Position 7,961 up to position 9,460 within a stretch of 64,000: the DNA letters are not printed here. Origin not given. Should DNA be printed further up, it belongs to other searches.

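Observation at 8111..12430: Tightly coupled trio downstream of the RM gene: DnaB C-terminal-domain-only ATPase, DegV, PP2C-like/beta-propeller membrane protein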

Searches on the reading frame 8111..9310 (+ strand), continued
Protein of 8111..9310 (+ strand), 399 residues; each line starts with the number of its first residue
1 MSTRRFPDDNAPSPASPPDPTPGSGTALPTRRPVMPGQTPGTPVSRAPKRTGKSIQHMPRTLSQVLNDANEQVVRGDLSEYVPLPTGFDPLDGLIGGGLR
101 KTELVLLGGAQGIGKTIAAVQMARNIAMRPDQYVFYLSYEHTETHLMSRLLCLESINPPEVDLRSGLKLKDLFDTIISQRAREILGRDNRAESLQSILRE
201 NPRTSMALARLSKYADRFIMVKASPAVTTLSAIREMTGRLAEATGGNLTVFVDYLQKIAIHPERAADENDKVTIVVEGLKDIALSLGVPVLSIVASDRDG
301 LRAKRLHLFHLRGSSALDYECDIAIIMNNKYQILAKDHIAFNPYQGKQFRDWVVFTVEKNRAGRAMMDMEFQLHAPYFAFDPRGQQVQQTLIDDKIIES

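Call 56: find_related_loci(query=A2, collection=viral_contigs, flank=6000)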
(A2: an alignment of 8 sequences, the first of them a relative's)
Query A2 (491 aa) in viral_contigs; peptide patterns used: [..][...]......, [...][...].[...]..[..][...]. (x = any residue, [..] = any of these).
317 stretches matched a pattern; 202 encode a relative of the query (tblastn E <= 1e-3); the best 80 are kept; 80 distinct loci.
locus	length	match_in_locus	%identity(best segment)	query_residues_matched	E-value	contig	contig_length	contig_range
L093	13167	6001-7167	25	17-433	9e-19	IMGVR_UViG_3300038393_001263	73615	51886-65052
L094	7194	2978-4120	28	11-425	2e-17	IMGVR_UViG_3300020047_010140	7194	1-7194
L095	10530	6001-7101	24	17-423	2e-17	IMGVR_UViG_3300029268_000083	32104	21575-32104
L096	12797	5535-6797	25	11-473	7e-17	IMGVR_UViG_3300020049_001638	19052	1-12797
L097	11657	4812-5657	24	112-424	2e-15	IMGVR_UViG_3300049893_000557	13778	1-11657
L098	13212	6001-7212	25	14-460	1e-14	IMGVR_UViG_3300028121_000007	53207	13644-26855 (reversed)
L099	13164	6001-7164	23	17-428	3e-14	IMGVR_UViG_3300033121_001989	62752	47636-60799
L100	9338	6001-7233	22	2-432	5e-14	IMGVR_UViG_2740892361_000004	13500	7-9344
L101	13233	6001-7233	22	2-432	9e-14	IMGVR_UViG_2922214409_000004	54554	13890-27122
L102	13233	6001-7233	22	2-432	9e-14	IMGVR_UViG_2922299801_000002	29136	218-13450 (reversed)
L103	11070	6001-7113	22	2-394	8e-14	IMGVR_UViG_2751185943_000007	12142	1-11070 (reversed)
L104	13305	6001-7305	26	17-490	1e-21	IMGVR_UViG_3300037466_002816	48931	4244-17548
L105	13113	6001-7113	22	2-394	1e-13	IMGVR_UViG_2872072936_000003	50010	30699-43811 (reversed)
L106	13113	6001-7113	22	2-394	2e-13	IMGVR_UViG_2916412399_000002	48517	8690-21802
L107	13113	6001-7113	22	2-394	2e-13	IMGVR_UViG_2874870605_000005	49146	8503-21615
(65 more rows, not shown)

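Call 57: predict_structure(alignment_id=A1)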
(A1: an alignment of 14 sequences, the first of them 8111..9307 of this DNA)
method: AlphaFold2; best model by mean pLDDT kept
length: 399 residues; sequences in the alignment: 14
mean_pLDDT: 35.6   pTM: 0.29
mean pLDDT of the five models: 35.6, 34.9, 34.7, 33.2, 32.7
residues with pLDDT >= 90: 0; 70-90: 0; 50-70: 5; < 50: 394
segments of 3 or more residues with pLDDT < 50: 1-16, 18-119, 125-135, 137-399
pLDDT, mean of each block of 10 residues (from residue 1): 33 41 34 35 33 32 38 37 32 27 33 44 49 47 41 39 37 40 42 40 37 40 40 47 44 38 31 33 38 28 25 24 27 30 32 31 32 30 34 29
secondary structure, 60 per line:
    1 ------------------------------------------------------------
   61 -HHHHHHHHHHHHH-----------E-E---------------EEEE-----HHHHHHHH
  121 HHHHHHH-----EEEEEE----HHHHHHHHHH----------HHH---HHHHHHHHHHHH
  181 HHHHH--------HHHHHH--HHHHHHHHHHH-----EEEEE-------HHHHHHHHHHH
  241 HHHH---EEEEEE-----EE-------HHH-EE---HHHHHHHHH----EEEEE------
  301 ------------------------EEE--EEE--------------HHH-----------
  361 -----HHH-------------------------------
elements in order: H62-74 E104-107 H113-127 E133-138 H143-152 H169-185 H194-199 H202-212 E218-222 H230-244 E248-253 H277-285 E290-294 E325-327 E330-332
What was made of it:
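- The AF2 model of the ATPase failed (pLDDT 35.6, call 57), so no structural comparison supports the hexamer or translocase inference.
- Tried and rejected: AF2 with the 14-sequence alignment A1 (all members above 70% identical) gave pLDDT 35.6 (call 57).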

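Call 58: find_encoding_contigs(protein=P0433, flank=6000, max_places=1)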
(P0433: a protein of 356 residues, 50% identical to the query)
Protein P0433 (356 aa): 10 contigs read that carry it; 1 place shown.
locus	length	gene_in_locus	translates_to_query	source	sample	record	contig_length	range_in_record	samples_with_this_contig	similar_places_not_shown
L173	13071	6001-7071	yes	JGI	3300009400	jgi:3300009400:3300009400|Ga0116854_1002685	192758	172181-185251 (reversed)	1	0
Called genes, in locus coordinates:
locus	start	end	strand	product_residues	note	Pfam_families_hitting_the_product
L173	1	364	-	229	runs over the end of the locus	PF12728:HTH_17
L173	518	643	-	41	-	-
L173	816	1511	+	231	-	PF00196:GerE, PF08281:Sigma70_r4_2 (weak)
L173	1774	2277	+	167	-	-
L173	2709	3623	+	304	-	PF01171:ATP_bind_3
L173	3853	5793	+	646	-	PF06480:FtsH_ext (weak), PF06068:TIP49 (faint), PF00004:AAA, PF07728:AAA_5 (weak), PF17862:AAA_lid_3, PF01434:Peptidase_M41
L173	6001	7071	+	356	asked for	PF13481:AAA_25, PF03796:DnaB_C, PF06745:ATPase, PF13191:AAA_16 (weak)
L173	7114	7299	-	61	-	PF20600:ExoX-like_C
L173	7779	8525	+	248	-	PF00702:Hydrolase, PF13419:HAD_2, PF13242:Hydrolase_like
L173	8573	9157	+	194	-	PF02834:LigT_PEase, PF13563:2_5_RNA_ligase2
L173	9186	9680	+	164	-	PF02481:DNA_processg_A (faint), PF18306:LDcluster4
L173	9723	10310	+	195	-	PF00293:NUDIX (weak)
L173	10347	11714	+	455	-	PF25145:NfeD1b_N, PF24961:NfeD_membrane, PF01957:NfeD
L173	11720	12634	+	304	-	PF01145:Band_7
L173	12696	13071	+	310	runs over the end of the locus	PF00561:Abhydrolase_1, PF12146:Hydrolase_4, PF12697:Abhydrolase_6, PF00326:Peptidase_S9 (weak)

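Call 59: find_encoding_contigs(protein=P0423, flank=6000, max_places=1)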
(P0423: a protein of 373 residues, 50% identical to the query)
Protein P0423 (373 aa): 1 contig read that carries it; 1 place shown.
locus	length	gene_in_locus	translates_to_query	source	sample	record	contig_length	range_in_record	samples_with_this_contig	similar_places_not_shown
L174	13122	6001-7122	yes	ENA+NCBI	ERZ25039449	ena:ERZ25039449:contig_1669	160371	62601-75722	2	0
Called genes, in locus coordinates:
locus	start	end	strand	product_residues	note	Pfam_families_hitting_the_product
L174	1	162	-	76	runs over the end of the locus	-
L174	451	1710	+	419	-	PF05922:Inhibitor_I9 (weak), PF00082:Peptidase_S8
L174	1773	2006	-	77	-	PF00589:Phage_integrase (weak)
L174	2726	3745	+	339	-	PF01171:ATP_bind_3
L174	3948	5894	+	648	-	PF06068:TIP49 (faint), PF00004:AAA, PF07728:AAA_5 (weak), PF17862:AAA_lid_3, PF01434:Peptidase_M41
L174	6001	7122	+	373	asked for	PF13481:AAA_25, PF03796:DnaB_C, PF06745:ATPase, PF13191:AAA_16 (weak)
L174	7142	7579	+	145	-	PF00226:DnaJ, PF20600:ExoX-like_C (weak)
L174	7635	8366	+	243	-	PF00702:Hydrolase, PF13419:HAD_2, PF13242:Hydrolase_like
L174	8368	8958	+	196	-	PF02834:LigT_PEase, PF13563:2_5_RNA_ligase2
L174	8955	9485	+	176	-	PF02481:DNA_processg_A (faint), PF18306:LDcluster4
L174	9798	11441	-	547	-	PF13400:Tad (weak)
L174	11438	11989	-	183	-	PF07811:TadE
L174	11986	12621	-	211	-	PF07811:TadE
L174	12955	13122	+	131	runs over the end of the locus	PF18306:LDcluster4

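Call 60: find_encoding_contigs(protein=P0468, flank=6000, max_places=1)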
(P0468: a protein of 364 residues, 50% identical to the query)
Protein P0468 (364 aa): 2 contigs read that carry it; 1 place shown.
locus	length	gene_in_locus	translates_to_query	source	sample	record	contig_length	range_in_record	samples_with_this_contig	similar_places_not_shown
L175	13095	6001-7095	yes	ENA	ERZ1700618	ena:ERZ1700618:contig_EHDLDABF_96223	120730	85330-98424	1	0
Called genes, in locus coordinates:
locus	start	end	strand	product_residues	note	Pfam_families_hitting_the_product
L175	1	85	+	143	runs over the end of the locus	PF04977:DivIC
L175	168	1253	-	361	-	PF06224:AlkZ-like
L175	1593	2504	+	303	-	PF01171:ATP_bind_3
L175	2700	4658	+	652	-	PF06480:FtsH_ext (weak), PF06068:TIP49 (faint), PF00004:AAA, PF07728:AAA_5 (weak), PF17862:AAA_lid_3, PF01434:Peptidase_M41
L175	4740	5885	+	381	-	-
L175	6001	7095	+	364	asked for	PF03796:DnaB_C, PF06745:ATPase, PF13481:AAA_25, PF13191:AAA_16 (weak)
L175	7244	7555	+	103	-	-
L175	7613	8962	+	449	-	PF00702:Hydrolase, PF13419:HAD_2, PF13242:Hydrolase_like, PF02834:LigT_PEase, PF13563:2_5_RNA_ligase2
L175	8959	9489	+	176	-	PF02481:DNA_processg_A (faint), PF18306:LDcluster4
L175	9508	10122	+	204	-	-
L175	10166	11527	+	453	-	PF25145:NfeD1b_N, PF24961:NfeD_membrane, PF01957:NfeD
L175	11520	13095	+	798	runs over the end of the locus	PF00596:Aldolase_II, PF08240:ADH_N, PF16912:Glu_dehyd_C (weak), PF00107:ADH_zinc_N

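Call 72: search_protein_families(library=ncbifam, proteins=[L002:7521-8912:-, L002:6803-7564:-, L002:5382-6794:-, L002:9016-9558:-], max_evalue=0.00001)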
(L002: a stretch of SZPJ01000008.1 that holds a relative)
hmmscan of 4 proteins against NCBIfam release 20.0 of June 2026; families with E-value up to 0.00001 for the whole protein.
L002:7521-8912:- (463 aa): 17 families
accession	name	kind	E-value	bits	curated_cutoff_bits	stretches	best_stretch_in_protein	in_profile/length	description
TIGR00665.1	DnaB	equivalog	4.2e-163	543.2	385.25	1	22-453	3-433/435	replicative DNA helicase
NF004384.0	PRK05748.1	equivalog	4.3e-157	523.3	525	1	16-456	5-445/452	replicative DNA helicase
NF005852.0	PRK07773.1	equivalog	1.7e-148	496.5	780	2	11-397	14-398/886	replicative DNA helicase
NF006606.0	PRK09165.1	equivalog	8.3e-136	453.4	540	1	10-457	10-491/497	replicative DNA helicase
NF004109.0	PRK05595.1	equivalog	5.6e-129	430.7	737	1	22-457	9-442/444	replicative DNA helicase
TIGR03600.1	phage_DnaB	exception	1.6e-125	419.4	498.65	1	24-443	1-421/421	phage replicative helicase, DnaB family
NF040583.1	dnaB_SPI-7_type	exception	3.5e-121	405.3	655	1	22-452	2-433/434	SPI-7-type island replicative DNA helicase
NF006443.0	PRK08760.1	equivalog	2.3e-119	398.9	741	1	16-460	28-472/476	replicative DNA helicase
NF005424.0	PRK07004.1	equivalog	8.9e-113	377.2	834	1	16-451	10-449/460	replicative DNA helicase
NF006458.0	PRK08840.1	equivalog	7e-112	374.5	884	1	19-450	18-453/464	replicative DNA helicase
NF005945.0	PRK08006.1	equivalog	3.9e-111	372.2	898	1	16-450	22-460/471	replicative DNA helicase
NF005369.0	PRK06904.1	equivalog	5.2e-111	371.7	809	1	15-450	19-461/474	replicative DNA helicase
NF006306.0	PRK08506.1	equivalog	1.1e-109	367.2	596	1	24-456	6-454/472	replicative DNA helicase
NF004967.0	PRK06321.1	equivalog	2.1e-102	343.5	751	1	17-452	12-464/472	replicative DNA helicase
NF005240.0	PRK06749.1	subfamily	1.6e-92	310.5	686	1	24-453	5-427/428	replicative DNA helicase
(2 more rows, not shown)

L002:6803-7564:- (253 aa): 1 family
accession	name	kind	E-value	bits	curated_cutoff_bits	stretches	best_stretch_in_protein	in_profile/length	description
TIGR01446.1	DnaD_dom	domain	1.4e-10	41.2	24.95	1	166-226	1-64/73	DnaD domain protein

L002:5382-6794:- (470 aa): 22 families
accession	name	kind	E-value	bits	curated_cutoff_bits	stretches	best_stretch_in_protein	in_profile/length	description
NF005992.0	PRK08116.1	subfamily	1.9e-62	210.9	189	2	102-245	90-235/269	hypothetical protein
NF005304.0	PRK06835.1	equivalog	1.3e-42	146.1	215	2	14-245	101-307/330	ATP-binding protein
NF038214.1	IS21_help_AAA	equivalog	4.4e-41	141.1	200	2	127-234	93-196/232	IS21-like element helper ATPase IstB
NF006505.0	PRK08939.1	equivalog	2.1e-36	125.7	228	2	102-240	132-270/306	primosomal protein DnaI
NF005931.1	PRK07952.1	equivalog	2.7e-33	115.6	357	2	102-246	78-221/246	replicative helicase loader DnaC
NF005378.0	PRK06921.1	subfamily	4.8e-26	91.4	207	2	124-234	117-228/266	hypothetical protein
NF009043.0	PRK12377.1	subfamily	1.3e-25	90.4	389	2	92-246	70-221/248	ATP-binding protein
TIGR00362.1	DnaA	equivalog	1e-23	84.1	343.9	2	107-243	121-258/437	chromosomal replication initiator protein DnaA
NF001154.0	PRK00149.3-3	equivalog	1.9e-21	76.6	410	2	127-243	153-273/462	chromosomal replication initiator protein DnaA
NF006616.1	PRK09183.1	subfamily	1.1e-18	67.5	300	2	118-228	95-200/253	IS21-like element helper ATPase IstB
NF006038.0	PRK08181.1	subfamily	3.8e-18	65.7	317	2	127-230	110-209/271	transposase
NF005098.0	PRK06526.1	subfamily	1.5e-16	60.6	296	1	127-230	112-210/266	transposase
TIGR03420.1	DnaA_homol_Hda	equivalog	2.5e-15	56.6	194.8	1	119-243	33-148/226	DnaA regulatory inactivator Hda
NF009087.0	PRK12422.1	equivalog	1.9e-12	47.1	657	0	279-391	107-213/455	chromosomal replication initiator protein DnaA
NF041813.1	Avs2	equivalog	9.4e-08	30.4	1000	0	97-158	137-199/1317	AVAST type 2 anti-phage system protein Avs2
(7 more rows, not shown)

L002:9016-9558:- (180 aa): 0 families

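Call 73: search_protein_families(library=pfam, proteins=[L002:7521-8912:-, L002:6803-7564:-, L002:5382-6794:-, L002:9016-9558:-, L016:11279-12232:-, L003:8449-9684:-, L016:7695-9821:-, L001:4615-7449:+, L001:314-1501:+], max_evalue=0.00001)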
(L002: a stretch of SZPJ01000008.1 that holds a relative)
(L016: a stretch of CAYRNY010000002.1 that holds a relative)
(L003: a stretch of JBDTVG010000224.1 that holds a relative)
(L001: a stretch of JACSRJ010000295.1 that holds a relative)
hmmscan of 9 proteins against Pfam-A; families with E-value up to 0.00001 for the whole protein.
L002:7521-8912:- (463 aa): 3 families
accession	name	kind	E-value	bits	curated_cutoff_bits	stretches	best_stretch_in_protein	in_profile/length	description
PF03796.21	DnaB_C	-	6.5e-107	357.1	27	1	196-451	1-254/255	DnaB-like helicase C terminal domain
PF00772.26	DnaB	-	1e-29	103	23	1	22-121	3-102/103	DnaB-like helicase N terminal domain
PF13481.12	AAA_25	-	2e-16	60.7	27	1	192-374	10-189/195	AAA domain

L002:6803-7564:- (253 aa): 1 family
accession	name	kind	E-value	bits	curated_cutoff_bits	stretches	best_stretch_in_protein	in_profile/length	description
PF07261.16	DnaB_2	-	5.8e-09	36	22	1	167-226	1-63/74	Replication initiation and membrane attachment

L002:5382-6794:- (470 aa): 12 families
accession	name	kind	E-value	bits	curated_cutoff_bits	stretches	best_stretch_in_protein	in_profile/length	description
PF01695.23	IstB_IS21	-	7e-33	114.5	24.1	2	279-433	61-203/238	IstB-like ATP binding protein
PF00308.24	Bac_DnaA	-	3.6e-18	66.7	23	1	105-243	16-155/162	Bacterial DnaA ATPAse domain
PF00004.35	AAA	-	1e-15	58.8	21.2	1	127-243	1-123/131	ATPase family associated with various cellular activities (AAA)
PF13604.12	AAA_30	-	1.1e-09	38.8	27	0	101-199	2-99/191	AAA domain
PF13401.12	AAA_22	-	1.2e-09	39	27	0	315-356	4-45/130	AAA domain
PF13191.12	AAA_16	-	6.2e-09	37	32.6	0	315-380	24-84/167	AAA ATPase domain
PF04851.21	ResIII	-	1.9e-08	34.8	22.5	0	101-181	4-83/164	Type III restriction enzyme, res subunit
PF24883.2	NPHP3_N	-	4.9e-08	33.8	24.8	0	315-349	21-55/164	Nephrocystin 3, N-terminal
PF07728.20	AAA_5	-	5e-08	33.5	22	0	319-389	2-75/139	AAA domain (dynein-related subfamily)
PF20720.3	nSTAND3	-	6.5e-08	32.9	27.2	0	316-344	17-45/155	Novel STAND NTPase 3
PF05729.18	NACHT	-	3.5e-06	27.4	26.7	0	319-346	3-30/167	NACHT domain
PF02367.23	TsaE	-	7e-06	26.5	26.6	0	304-344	7-49/128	Threonylcarbamoyl adenosine biosynthesis protein TsaE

L002:9016-9558:- (180 aa): 1 family
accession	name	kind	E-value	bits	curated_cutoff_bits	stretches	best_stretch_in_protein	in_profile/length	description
PF02577.19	BFN_dom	-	4.7e-39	133.1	27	1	24-134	1-109/112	Bifunctional nuclease domain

L016:11279-12232:- (317 aa): 2 families
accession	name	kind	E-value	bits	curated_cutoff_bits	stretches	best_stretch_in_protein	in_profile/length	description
PF04055.27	Radical_SAM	-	2.5e-19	70.5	29.5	1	79-239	4-166/166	Radical SAM superfamily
PF16881.10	LIAS_N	-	2.6e-09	37.9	27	1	17-61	52-96/96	N-terminal domain of lipoyl synthase of Radical_SAM family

L003:8449-9684:- (411 aa): 5 families
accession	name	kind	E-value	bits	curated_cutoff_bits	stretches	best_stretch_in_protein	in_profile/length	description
PF04539.22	Sigma70_r3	-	6.5e-25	87.5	25.3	1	257-333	1-77/78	Sigma-70 region 3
PF04542.20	Sigma70_r2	-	1.4e-22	79.7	24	1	180-248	3-71/71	Sigma-70 region 2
PF04545.22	Sigma70_r4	-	2.2e-20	72.3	24.1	1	346-399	1-50/50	Sigma-70, region 4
PF00140.25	Sigma70_r1_2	-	1.6e-13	50.8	22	1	113-144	1-32/34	Sigma-70 factor, region 1.2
PF03979.19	Sigma70_r1_1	-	8.5e-08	32.5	22.5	1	27-94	7-72/81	Sigma-70 factor, region 1.1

L016:7695-9821:- (708 aa): 5 families
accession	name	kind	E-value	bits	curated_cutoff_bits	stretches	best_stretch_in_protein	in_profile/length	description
PF17941.7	PP_kinase_C_1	-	1.1e-73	246.8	25.7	1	349-513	1-165/167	Polyphosphate kinase C-terminal domain 1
PF13090.12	PP_kinase_C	-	2.3e-71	239.2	25.8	1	521-694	1-172/172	Polyphosphate kinase C-terminal domain 2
PF02503.22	PP_kinase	-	1.1e-66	224.5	31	1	136-323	1-183/183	Polyphosphate kinase middle domain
PF13089.11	PP_kinase_N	-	1.1e-39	135.5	23.8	1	22-127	1-106/107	Polyphosphate kinase N-terminal domain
PF13091.12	PLDc_2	-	7.8e-09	35.9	27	0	538-658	3-127/132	PLD-like domain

L001:4615-7449:+ (944 aa): 6 families
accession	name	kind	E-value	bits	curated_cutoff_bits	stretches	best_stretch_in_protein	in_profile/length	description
PF17191.10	RecG_wedge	-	1.9e-22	80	23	1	254-412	2-158/162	RecG wedge domain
PF00271.37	Helicase_C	-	1e-21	77.7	23.5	1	729-836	13-108/110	Helicase conserved C-terminal domain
PF00270.35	DEAD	-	3.6e-18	66.3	26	1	508-684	3-164/167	DEAD/DEAH box helicase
PF19833.4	RecG_dom3_C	-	1.5e-08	35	26.8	1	862-935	1-77/87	ATP-dependent DNA helicase RecG, domain 3, C-terminal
PF01336.31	tRNA_anti-codon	-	6.4e-08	32.9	27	1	306-380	2-75/75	OB-fold nucleic acid binding domain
PF04851.21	ResIII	-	2.2e-06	28.1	22.5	1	504-679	3-162/164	Type III restriction enzyme, res subunit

L001:314-1501:+ (395 aa): 1 family
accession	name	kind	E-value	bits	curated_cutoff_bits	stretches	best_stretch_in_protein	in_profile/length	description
PF00561.26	Abhydrolase_1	-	6.3e-26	92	25.8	1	70-377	1-244/245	alpha/beta hydrolase fold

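Call 76: find_related_loci(query=L002:7521-8909:-, collection=metagenome_contigs, flank=3000)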
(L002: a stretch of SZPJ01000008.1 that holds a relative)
Query L002:7521-8909:- (462 aa) in metagenome_contigs; peptide patterns used: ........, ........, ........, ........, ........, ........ (x = any residue, [..] = any of these).
179 stretches matched a pattern; 22 encode a relative of the query (tblastn E <= 1e-3); 22 distinct loci.
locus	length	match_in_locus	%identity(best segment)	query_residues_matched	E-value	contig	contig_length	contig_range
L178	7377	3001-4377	85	1-462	0e+0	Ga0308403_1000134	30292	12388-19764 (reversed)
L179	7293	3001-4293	57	20-451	2e-159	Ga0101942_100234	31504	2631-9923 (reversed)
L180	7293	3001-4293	57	20-451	2e-159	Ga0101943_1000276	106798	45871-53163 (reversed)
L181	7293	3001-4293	58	20-451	2e-159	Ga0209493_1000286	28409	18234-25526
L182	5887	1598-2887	58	21-451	4e-159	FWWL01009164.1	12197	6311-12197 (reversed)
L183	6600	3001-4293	58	20-451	5e-159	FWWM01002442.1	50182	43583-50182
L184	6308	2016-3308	57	20-451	4e-159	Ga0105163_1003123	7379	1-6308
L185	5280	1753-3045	58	20-451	2e-160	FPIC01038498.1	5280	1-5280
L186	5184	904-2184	54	21-449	7e-149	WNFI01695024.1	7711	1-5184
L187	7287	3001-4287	54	21-451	2e-146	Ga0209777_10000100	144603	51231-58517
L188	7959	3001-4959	56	20-451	1e-130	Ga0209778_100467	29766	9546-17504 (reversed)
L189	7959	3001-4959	56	20-451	1e-130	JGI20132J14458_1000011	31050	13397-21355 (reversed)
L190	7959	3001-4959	56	20-451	2e-130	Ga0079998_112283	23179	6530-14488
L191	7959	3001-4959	56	20-451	1e-130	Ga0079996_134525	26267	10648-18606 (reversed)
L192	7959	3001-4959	56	20-451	1e-130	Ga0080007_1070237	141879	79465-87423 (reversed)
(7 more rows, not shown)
